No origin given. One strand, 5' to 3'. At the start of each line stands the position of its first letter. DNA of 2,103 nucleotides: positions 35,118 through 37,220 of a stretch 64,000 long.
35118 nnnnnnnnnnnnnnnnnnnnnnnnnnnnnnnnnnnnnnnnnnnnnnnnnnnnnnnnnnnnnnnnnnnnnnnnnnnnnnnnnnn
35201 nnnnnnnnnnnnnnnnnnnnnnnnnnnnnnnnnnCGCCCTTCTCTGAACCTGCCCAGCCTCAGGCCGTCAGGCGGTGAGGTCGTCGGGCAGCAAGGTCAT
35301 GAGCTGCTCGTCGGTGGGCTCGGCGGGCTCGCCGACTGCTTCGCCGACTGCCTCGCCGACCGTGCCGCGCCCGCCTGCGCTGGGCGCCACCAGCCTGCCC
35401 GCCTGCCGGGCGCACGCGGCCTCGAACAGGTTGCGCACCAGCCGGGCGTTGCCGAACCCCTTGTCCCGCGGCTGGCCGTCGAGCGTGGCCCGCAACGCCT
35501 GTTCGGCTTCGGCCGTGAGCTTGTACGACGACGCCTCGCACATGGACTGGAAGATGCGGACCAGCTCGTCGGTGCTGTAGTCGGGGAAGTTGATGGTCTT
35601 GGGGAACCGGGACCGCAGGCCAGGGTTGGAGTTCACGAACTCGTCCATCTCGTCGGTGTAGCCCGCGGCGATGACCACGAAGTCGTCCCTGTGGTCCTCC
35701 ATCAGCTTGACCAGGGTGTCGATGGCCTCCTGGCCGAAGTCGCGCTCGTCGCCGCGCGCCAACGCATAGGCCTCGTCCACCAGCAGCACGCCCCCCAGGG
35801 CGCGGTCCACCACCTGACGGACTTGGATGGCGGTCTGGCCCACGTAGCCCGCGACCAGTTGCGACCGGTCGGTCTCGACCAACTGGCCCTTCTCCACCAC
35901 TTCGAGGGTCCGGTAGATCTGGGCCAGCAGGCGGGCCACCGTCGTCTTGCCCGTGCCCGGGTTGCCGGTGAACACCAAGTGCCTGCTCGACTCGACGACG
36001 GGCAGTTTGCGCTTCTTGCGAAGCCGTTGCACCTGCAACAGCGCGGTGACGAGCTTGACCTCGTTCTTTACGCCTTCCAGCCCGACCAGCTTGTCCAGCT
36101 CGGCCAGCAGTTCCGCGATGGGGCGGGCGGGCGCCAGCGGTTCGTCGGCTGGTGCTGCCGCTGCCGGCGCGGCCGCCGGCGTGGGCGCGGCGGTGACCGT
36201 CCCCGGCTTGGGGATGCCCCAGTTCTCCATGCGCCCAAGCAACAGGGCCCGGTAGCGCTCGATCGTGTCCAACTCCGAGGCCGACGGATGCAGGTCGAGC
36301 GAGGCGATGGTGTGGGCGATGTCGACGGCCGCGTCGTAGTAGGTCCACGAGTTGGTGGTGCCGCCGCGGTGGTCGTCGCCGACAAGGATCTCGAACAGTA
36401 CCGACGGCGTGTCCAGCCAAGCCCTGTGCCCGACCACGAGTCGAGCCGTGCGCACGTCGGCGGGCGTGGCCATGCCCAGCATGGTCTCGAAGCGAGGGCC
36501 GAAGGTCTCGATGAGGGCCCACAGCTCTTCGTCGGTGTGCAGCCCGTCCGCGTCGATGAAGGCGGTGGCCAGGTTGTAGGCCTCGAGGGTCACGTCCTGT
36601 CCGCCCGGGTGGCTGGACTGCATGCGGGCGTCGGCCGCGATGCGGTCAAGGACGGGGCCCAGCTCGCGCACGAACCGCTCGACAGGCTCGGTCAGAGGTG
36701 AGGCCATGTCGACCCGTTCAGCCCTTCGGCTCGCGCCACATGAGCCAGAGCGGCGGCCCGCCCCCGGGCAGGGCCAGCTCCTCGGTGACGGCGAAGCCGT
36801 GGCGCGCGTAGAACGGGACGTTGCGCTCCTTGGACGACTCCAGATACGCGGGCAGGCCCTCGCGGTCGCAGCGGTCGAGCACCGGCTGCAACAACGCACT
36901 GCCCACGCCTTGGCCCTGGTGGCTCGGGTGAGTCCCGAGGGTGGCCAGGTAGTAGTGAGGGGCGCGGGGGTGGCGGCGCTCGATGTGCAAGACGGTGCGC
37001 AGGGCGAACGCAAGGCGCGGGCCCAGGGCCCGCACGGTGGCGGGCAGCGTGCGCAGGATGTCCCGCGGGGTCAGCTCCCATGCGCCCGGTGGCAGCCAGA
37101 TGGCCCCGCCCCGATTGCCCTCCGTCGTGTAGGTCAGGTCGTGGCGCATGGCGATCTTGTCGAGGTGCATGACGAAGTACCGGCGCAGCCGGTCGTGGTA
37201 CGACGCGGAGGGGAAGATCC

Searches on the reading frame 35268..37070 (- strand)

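Call 11: search_protein_families(library=ncbifam, proteins=[window:35268-37070:-], max_evalue=0.00001)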
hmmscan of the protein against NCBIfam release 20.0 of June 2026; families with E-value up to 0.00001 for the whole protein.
window:35268-37070:- (600 aa): 6 families
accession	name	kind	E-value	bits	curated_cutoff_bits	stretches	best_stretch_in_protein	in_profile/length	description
TIGR02881.1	spore_V_K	equivalog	5.4e-93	310.8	422.95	1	322-562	2-244/261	stage V sporulation protein K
TIGR02880.1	cbbX_cfxQ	equivalog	1.3e-77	260.9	459.25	1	316-563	11-260/284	CbbX protein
TIGR03922.1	T7SS_EccA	equivalog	4.1e-73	246.8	466.65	1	315-563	265-529/557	type VII secretion AAA-ATPase EccA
NF042959.1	IteA_antiphage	equivalog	1.5e-11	44.1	510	1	341-478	105-241/367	anti-phage ATPase IteA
NF000868.0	PRK00080.1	equivalog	1.8e-06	27.1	282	0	355-535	48-217/330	Holliday junction branch migration DNA helicase RuvB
NF003229.0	PRK04195.1-5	equivalog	5e-06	25.5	280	1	361-522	43-189/413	replication factor C large subunit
